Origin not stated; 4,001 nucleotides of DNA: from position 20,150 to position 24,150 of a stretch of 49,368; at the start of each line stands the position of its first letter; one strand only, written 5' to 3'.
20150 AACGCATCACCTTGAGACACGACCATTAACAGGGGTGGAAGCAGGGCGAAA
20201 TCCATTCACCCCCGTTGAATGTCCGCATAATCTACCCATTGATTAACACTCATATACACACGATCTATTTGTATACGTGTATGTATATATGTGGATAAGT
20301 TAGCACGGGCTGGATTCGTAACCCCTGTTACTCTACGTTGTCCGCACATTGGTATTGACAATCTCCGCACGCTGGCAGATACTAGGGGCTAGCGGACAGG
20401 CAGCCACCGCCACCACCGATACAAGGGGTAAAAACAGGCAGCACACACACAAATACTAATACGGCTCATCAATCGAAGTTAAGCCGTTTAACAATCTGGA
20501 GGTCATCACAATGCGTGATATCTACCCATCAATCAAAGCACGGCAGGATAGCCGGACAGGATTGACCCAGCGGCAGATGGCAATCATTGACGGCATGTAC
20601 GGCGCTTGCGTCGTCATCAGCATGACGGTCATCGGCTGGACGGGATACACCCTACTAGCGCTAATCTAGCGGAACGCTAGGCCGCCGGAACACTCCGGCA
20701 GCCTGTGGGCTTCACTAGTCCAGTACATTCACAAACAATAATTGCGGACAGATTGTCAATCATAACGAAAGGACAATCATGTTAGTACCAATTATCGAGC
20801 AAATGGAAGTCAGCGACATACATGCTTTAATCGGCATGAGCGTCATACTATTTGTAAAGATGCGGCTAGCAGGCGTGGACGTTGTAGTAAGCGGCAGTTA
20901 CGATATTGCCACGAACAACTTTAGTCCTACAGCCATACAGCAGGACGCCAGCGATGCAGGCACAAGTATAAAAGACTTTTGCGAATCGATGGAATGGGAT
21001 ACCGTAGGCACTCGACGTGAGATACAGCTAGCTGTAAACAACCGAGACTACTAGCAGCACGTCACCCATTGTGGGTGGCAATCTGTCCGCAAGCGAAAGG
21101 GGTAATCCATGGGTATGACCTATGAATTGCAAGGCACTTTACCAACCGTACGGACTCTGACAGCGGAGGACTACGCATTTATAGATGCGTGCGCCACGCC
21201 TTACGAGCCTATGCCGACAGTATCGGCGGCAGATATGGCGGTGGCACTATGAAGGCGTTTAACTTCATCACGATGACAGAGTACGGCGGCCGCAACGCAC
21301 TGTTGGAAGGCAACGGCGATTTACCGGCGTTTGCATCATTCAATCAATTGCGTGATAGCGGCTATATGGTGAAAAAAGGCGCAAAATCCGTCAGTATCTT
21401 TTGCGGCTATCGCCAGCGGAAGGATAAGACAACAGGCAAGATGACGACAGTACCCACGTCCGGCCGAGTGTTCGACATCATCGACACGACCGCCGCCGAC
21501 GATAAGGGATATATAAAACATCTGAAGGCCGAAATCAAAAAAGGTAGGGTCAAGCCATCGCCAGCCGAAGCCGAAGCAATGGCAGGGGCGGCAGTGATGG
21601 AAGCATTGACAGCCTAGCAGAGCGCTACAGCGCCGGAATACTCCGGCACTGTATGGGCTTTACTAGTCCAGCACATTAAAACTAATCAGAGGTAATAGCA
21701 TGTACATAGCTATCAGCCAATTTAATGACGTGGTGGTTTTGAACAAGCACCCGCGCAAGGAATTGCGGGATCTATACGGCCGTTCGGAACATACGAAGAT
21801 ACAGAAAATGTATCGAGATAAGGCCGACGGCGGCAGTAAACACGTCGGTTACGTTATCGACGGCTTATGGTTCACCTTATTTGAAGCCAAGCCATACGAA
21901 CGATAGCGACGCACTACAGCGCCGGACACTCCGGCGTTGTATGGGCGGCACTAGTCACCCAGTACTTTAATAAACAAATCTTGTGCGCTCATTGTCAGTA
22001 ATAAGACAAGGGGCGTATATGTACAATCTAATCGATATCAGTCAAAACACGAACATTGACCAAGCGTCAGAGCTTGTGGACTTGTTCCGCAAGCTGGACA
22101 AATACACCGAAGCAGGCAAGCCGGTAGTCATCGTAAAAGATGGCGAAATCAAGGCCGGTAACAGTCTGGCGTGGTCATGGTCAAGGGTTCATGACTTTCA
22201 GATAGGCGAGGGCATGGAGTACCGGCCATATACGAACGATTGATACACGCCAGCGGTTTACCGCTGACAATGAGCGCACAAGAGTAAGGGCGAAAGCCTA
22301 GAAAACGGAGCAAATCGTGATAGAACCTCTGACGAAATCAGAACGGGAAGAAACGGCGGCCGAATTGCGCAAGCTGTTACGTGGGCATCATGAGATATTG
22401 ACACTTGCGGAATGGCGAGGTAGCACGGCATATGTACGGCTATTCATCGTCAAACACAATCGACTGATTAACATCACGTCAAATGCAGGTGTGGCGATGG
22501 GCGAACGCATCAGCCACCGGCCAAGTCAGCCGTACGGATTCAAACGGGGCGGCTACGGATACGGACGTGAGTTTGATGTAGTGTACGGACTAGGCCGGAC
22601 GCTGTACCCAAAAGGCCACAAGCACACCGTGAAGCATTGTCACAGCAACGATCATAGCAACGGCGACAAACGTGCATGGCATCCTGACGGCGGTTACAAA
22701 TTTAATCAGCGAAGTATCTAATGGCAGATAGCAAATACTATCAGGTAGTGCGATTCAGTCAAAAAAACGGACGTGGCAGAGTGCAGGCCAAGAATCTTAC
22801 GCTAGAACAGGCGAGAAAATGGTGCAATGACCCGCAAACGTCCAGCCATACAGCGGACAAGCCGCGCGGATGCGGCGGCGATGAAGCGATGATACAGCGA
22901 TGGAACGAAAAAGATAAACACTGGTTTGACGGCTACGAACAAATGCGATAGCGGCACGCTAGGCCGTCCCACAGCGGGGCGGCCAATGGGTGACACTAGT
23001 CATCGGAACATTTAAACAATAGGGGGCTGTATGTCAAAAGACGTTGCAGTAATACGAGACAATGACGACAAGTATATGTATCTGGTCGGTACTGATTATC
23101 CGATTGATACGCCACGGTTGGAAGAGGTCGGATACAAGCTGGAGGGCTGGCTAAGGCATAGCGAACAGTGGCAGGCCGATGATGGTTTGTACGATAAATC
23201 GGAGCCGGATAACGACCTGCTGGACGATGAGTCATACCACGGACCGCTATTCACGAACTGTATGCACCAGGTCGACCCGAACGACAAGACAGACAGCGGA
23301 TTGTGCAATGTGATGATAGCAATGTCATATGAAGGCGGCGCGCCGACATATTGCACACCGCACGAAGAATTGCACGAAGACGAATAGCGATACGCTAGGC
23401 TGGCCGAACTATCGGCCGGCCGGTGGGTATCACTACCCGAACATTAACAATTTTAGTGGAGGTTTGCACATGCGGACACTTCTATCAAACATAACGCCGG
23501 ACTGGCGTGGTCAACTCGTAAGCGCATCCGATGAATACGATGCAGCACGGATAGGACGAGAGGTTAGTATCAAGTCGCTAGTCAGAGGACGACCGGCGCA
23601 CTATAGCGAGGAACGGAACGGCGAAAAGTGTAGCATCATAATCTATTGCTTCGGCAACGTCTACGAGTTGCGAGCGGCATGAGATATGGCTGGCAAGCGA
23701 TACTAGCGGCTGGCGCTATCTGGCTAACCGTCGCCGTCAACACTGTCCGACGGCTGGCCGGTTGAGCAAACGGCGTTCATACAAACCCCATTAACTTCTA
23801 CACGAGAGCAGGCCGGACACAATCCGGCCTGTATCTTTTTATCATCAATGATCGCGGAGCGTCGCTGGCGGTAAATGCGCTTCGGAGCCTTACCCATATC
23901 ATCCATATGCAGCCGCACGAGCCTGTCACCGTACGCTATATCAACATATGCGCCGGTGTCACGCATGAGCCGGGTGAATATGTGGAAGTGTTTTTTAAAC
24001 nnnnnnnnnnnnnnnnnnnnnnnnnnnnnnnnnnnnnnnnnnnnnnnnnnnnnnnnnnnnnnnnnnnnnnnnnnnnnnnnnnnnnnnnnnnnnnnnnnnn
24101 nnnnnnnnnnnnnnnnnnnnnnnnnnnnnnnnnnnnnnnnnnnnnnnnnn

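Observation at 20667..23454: Five copies of a roughly 70-nt two-hairpin cassette that begins on the TAG stop codon of early genes, with compensatory stem changes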

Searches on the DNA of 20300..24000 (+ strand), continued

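Call 65: search_with_rna_model(model_id=R1, sources=[L003, L004, L005, L006, L008, L244, L246, L247, L249, L250, L251], max_evalue=10, show_alignments=10)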
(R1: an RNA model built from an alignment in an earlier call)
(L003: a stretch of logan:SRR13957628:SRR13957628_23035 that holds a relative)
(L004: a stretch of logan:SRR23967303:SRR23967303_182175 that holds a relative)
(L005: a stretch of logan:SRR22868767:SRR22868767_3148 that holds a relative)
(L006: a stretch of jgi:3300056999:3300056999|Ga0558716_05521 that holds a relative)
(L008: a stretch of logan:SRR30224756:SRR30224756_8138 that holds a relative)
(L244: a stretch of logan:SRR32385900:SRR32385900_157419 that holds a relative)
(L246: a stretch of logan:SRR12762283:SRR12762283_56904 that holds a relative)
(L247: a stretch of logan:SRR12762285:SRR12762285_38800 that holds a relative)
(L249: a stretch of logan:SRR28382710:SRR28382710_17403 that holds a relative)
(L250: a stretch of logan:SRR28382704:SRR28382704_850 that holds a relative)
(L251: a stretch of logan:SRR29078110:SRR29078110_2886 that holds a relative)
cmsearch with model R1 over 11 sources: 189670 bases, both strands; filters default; matches with E-value up to 10: 14.
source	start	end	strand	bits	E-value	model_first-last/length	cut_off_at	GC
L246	7479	7545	-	53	2.5e-09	1-73/73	no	0.57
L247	800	866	-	53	2.5e-09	1-73/73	no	0.57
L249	5071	5137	-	40.5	1.7e-06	1-73/73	no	0.49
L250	1963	2029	-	40.5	1.7e-06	1-73/73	no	0.49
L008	6478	6545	-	36.7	1.2e-05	1-73/73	no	0.47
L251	5541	5611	-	29.8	0.00043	1-73/73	no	0.61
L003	7624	7694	-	22.4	0.021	1-73/73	no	0.54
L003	7943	8016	-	21.4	0.034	1-73/73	no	0.45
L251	6846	6914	-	20.9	0.045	1-73/73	no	0.61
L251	5884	5956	-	19.2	0.11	1-73/73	no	0.59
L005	7858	7934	-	18.2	0.19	1-73/73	no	0.42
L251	5563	5633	+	15.1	0.91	1-73/73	no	0.63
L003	8375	8425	-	14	1.6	1-73/73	no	0.47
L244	14380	14449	+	11.1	7.3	1-73/73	no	0.54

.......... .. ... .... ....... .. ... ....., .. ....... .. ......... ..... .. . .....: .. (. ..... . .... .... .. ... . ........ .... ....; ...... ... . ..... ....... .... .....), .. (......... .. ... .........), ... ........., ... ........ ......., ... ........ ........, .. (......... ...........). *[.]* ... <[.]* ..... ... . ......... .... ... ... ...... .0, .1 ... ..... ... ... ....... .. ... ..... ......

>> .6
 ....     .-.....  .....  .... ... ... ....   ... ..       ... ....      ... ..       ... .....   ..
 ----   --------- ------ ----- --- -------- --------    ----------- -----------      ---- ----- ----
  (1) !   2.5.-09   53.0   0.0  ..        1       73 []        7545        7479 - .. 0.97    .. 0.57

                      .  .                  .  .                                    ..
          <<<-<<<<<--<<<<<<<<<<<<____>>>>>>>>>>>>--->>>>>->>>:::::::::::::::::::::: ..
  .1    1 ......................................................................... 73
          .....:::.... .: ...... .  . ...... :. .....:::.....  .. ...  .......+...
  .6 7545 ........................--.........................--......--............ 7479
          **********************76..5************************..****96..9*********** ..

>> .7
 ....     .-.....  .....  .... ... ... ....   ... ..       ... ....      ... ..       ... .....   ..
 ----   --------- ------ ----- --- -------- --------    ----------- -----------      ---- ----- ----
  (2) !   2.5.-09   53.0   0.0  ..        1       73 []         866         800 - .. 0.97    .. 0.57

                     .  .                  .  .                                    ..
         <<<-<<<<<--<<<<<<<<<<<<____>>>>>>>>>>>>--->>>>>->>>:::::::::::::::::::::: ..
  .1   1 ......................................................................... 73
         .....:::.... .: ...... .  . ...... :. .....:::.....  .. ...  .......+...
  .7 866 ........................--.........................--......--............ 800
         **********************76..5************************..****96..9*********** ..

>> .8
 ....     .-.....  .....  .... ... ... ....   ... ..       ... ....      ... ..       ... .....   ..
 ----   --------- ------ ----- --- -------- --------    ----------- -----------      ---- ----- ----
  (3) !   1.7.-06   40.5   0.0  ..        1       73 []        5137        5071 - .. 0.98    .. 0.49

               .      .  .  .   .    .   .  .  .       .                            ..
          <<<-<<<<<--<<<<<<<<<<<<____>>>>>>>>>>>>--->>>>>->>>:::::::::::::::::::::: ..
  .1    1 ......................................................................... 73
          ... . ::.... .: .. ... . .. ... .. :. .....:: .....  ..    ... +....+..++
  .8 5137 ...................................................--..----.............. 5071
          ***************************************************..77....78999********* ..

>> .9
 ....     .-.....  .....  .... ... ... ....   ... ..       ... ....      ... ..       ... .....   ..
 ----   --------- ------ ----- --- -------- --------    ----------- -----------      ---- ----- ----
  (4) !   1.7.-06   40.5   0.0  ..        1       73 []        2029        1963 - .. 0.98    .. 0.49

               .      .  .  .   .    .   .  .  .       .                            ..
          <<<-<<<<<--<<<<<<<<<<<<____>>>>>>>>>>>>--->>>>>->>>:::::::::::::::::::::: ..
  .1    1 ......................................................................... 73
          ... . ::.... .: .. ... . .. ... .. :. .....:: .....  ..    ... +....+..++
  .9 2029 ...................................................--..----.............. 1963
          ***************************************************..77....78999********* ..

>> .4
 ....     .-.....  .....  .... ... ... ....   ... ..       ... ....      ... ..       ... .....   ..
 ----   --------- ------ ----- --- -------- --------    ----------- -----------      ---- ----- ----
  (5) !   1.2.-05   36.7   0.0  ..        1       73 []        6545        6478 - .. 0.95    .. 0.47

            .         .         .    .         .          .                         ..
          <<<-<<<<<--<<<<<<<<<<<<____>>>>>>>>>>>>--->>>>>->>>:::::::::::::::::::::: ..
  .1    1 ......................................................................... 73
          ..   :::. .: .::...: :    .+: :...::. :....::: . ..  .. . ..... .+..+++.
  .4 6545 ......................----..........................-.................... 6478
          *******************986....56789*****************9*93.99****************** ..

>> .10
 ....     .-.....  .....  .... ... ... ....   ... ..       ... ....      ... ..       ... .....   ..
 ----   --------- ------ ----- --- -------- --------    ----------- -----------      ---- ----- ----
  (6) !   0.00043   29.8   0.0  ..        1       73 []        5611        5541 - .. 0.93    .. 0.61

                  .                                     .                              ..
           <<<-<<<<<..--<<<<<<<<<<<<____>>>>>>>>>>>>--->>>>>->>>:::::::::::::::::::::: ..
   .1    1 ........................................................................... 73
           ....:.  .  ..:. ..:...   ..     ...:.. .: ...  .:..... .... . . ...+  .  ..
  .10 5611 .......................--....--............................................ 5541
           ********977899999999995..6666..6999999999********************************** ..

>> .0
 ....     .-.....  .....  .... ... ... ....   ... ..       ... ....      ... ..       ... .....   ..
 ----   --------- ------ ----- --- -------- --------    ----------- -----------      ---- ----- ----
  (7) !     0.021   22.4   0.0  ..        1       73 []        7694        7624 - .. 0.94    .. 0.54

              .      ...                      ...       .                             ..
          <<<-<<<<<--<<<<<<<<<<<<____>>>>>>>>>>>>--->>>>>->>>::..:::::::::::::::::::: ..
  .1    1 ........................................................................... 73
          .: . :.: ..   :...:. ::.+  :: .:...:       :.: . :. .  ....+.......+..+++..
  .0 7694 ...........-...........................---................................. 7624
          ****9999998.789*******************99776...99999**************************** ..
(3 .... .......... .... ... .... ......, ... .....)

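Call 66: search_with_rna_model(model_id=R1, sources=[window, L003, L008, L246, L249, L251], max_evalue=0.1, make_alignment=true)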
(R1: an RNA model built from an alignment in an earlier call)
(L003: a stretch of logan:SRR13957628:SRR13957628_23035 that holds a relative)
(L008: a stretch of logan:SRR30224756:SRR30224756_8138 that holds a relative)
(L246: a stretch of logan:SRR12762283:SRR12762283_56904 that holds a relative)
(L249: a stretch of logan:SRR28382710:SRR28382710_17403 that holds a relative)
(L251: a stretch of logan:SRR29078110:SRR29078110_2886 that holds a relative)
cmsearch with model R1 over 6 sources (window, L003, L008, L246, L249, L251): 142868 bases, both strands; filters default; matches with E-value up to 0.1: 13.
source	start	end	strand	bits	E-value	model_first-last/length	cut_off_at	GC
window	20667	20739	+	90.1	7.4e-18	1-73/73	no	0.56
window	21615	21687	+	87.2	3.3e-17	1-73/73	no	0.49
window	21904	21978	+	78.5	3.1e-15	1-73/73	no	0.53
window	23385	23455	+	78.2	3.5e-15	1-73/73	no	0.52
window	22949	23022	+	73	5.5e-14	1-73/73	no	0.57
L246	7479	7545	-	53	1.9e-09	1-73/73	no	0.57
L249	5071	5137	-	40.5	1.3e-06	1-73/73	no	0.49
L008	6478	6545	-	36.7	8.8e-06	1-73/73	no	0.47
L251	5541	5611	-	29.8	0.00032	1-73/73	no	0.61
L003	7624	7694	-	22.4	0.016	1-73/73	no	0.54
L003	7943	8016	-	21.4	0.026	1-73/73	no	0.45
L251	6846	6914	-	20.9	0.034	1-73/73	no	0.61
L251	5884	5956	-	19.2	0.081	1-73/73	no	0.59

Alignment A3: 13 matches aligned to the model, 80 columns, each read 5' to 3' on its own strand. Consensus structure (alignment columns), stored with it:
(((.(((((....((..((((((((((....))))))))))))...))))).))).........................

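Call 70: search_with_rna_model(model_id=R1, source=L243, filters=off, max_evalue=10, show_alignments=4)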
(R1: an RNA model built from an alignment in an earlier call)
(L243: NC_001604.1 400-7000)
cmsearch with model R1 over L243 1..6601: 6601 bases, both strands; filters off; matches with E-value up to 10: 6.
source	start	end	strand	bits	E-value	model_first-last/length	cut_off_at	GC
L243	454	525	+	21.1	0.0014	1-73/73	no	0.43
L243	5449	5517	+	7.5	1.7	1-73/73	no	0.46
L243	6079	6097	+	5.2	5.7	1-73/73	no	0.32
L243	1030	1079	+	4.6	7.9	2-50/73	no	0.46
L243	2036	2102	-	4.3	9.1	1-73/73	no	0.42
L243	715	751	-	4.1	9.8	1-73/73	no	0.51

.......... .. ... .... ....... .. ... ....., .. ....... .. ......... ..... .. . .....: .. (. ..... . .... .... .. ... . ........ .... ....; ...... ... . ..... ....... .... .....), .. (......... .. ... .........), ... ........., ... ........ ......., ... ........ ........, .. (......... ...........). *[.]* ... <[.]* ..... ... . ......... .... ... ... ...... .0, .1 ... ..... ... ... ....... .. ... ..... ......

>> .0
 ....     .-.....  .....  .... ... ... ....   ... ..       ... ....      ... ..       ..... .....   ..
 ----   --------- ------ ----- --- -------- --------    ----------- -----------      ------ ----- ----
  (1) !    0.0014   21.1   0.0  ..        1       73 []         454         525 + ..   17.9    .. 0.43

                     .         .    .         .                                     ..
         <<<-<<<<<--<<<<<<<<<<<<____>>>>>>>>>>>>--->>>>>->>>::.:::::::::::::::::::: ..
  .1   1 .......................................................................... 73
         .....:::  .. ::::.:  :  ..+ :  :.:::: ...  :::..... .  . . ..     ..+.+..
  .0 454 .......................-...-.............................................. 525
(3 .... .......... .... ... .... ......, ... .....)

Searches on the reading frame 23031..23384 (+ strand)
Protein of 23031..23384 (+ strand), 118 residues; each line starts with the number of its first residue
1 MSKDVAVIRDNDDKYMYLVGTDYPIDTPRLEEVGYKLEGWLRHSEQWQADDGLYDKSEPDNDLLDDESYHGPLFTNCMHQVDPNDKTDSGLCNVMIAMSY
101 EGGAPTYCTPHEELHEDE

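Call 44: find_homologous_proteins(query=window:23031-23384:+, max_evalue=0.001)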
Query window:23031-23384:+ (118 aa): 1 proteins with E <= 0.001 among 1 candidates.
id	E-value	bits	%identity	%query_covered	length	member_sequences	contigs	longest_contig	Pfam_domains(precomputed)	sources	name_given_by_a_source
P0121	2.2e-77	275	100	100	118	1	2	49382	-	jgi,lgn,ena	jgi:hypothetical protein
